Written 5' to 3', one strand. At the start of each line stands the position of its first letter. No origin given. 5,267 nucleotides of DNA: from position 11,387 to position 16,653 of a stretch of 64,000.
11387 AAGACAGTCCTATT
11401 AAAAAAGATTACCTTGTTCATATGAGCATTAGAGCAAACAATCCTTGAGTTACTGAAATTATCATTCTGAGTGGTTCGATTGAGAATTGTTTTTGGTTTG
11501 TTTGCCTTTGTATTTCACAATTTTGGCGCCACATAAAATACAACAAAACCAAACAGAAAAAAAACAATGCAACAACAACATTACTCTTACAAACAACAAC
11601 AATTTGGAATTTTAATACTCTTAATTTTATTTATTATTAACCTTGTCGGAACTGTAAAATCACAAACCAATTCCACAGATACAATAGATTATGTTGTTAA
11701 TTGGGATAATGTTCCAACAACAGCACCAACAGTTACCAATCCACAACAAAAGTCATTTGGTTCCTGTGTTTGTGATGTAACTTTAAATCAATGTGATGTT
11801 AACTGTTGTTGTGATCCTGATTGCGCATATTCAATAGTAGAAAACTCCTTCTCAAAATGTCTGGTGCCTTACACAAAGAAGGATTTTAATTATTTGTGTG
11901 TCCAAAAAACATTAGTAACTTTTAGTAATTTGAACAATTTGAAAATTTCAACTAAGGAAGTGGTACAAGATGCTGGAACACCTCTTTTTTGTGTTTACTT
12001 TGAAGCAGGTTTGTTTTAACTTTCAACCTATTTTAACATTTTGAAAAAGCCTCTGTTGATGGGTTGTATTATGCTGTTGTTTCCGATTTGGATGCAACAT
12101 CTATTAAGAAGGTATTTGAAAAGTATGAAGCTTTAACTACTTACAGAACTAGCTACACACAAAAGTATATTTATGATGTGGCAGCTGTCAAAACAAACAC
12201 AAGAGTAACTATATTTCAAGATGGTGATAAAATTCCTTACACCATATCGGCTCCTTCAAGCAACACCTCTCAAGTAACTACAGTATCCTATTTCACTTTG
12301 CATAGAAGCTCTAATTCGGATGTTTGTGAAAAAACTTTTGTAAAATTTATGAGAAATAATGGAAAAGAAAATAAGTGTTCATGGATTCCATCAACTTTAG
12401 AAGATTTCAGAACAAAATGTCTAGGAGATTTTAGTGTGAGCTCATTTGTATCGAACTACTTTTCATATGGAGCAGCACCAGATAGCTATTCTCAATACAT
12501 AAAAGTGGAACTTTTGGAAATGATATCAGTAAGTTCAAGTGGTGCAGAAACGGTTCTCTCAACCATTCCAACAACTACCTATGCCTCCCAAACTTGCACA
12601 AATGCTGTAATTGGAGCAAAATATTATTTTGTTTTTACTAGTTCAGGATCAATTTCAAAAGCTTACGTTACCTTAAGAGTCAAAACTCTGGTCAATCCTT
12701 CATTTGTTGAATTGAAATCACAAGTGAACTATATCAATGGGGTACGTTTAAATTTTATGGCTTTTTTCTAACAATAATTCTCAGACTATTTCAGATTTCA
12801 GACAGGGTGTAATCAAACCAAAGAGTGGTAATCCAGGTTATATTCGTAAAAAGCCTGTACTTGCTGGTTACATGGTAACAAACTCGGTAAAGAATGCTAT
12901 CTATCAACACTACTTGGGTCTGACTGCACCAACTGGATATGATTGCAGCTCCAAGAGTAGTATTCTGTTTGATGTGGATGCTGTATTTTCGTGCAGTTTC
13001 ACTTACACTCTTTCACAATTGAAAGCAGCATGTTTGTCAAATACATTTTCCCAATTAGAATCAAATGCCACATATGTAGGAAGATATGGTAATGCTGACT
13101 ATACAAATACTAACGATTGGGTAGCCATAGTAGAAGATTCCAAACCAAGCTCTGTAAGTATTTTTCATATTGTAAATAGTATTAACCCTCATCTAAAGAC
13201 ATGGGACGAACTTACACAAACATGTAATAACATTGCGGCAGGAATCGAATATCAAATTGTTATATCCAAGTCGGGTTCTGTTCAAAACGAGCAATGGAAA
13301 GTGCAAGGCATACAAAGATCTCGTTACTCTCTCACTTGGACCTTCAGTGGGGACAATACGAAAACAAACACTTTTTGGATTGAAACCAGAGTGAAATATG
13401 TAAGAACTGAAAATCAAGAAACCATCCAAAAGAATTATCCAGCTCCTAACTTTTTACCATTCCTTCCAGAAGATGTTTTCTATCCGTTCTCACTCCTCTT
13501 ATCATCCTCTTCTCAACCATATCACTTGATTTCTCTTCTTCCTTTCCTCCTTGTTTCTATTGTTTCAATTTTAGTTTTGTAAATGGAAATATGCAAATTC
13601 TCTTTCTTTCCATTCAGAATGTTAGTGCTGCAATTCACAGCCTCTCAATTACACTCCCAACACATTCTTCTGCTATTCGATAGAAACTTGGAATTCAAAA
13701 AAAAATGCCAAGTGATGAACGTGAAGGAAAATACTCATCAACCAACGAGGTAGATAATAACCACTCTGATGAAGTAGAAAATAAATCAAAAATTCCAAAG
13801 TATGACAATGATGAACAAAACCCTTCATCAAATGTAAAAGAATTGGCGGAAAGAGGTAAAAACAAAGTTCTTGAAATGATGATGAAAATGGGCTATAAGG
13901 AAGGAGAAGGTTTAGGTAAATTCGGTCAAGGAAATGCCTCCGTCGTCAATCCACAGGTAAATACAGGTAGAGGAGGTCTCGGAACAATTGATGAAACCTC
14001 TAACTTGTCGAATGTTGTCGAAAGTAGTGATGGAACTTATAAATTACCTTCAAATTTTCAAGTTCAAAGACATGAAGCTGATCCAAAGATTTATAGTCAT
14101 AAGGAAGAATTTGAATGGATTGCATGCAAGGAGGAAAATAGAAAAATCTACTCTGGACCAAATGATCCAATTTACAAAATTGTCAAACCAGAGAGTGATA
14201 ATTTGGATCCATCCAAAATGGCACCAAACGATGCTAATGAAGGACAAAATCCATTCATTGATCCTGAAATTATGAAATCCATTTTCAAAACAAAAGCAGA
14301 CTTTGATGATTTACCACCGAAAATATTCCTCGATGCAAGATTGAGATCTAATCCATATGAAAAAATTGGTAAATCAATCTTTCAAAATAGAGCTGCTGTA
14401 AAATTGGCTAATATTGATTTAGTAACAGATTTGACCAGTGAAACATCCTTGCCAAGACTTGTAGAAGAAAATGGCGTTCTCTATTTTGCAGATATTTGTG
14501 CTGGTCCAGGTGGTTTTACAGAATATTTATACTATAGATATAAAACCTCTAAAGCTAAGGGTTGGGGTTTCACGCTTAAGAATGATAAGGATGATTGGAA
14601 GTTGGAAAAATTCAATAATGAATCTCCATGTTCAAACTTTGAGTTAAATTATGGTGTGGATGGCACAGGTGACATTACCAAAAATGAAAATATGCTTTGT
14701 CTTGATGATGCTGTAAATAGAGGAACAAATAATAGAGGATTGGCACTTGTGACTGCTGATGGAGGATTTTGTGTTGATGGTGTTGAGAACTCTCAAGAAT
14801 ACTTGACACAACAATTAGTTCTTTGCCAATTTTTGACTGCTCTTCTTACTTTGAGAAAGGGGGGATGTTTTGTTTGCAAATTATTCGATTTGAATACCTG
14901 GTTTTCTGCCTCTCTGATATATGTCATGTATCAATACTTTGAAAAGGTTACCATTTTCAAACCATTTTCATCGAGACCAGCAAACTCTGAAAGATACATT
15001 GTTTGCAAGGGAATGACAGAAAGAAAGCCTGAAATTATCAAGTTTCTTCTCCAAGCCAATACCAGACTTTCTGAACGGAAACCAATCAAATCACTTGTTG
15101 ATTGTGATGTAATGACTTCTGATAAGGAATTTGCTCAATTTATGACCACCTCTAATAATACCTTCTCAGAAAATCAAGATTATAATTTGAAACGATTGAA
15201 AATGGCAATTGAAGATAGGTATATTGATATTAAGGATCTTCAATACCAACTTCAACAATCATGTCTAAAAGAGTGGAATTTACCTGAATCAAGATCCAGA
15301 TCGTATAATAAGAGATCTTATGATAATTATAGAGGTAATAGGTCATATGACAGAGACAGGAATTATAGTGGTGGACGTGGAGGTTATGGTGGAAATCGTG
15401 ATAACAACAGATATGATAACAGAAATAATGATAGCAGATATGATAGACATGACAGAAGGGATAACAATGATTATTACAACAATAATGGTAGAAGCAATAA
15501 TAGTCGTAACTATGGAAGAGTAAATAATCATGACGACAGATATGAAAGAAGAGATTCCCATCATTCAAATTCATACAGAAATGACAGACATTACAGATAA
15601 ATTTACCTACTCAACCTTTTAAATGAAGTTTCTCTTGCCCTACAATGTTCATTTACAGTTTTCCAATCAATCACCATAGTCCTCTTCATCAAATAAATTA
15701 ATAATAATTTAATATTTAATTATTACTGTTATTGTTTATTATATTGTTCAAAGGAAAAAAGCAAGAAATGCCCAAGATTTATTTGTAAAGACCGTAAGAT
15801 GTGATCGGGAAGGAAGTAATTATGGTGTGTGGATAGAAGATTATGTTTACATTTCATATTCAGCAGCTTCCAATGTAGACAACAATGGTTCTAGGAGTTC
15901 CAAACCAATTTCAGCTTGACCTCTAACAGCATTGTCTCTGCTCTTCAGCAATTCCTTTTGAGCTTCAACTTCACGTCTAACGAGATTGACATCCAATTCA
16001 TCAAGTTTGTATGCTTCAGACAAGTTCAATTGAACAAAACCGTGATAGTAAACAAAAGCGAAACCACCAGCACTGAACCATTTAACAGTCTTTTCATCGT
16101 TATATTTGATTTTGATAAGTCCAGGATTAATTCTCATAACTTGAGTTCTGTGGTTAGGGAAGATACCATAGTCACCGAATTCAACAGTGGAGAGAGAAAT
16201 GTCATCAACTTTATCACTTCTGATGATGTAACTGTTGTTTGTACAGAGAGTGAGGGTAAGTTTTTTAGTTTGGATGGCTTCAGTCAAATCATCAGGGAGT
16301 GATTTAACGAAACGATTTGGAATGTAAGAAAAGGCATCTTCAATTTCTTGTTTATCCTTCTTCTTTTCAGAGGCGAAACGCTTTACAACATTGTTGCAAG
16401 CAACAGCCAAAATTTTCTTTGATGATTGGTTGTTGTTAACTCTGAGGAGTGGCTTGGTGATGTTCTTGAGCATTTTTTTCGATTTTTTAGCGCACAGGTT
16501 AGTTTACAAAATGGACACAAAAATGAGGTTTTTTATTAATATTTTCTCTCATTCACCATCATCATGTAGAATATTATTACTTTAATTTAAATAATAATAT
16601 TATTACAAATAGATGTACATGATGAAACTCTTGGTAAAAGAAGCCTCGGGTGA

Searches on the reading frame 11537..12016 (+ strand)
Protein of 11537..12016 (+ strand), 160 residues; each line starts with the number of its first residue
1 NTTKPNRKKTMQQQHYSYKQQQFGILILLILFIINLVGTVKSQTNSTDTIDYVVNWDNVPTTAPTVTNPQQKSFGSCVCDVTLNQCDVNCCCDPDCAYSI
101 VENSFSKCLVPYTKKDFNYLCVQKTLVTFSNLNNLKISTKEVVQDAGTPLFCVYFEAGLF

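Call 14: search_protein_families(library=pfam, proteins=[window:11537-12016:+], max_evalue=0.01)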
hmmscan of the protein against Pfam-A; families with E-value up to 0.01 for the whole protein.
window:11537-12016:+ (160 aa): 1 family
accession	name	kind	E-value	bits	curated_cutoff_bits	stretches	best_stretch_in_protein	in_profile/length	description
PF25752.1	DUF1619_N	-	1.7e-11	45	22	1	58-154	7-99/120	N-terminal domain of DUF1619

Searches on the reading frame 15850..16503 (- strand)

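Call 14: search_protein_families(library=pfam, proteins=[window:15850-16503:-], max_evalue=0.01)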
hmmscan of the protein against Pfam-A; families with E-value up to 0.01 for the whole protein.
window:15850-16503:- (218 aa): 2 families
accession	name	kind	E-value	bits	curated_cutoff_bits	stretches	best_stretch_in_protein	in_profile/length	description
PF02823.21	ATP-synt_DE_N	-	1.6e-07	31.6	27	1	93-151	11-68/80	ATP synthase, Delta/Epsilon chain, beta-sandwich domain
PF20322.3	DUF6617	-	0.0019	17.8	27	1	14-120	47-152/316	Family of unknown function (DUF6617)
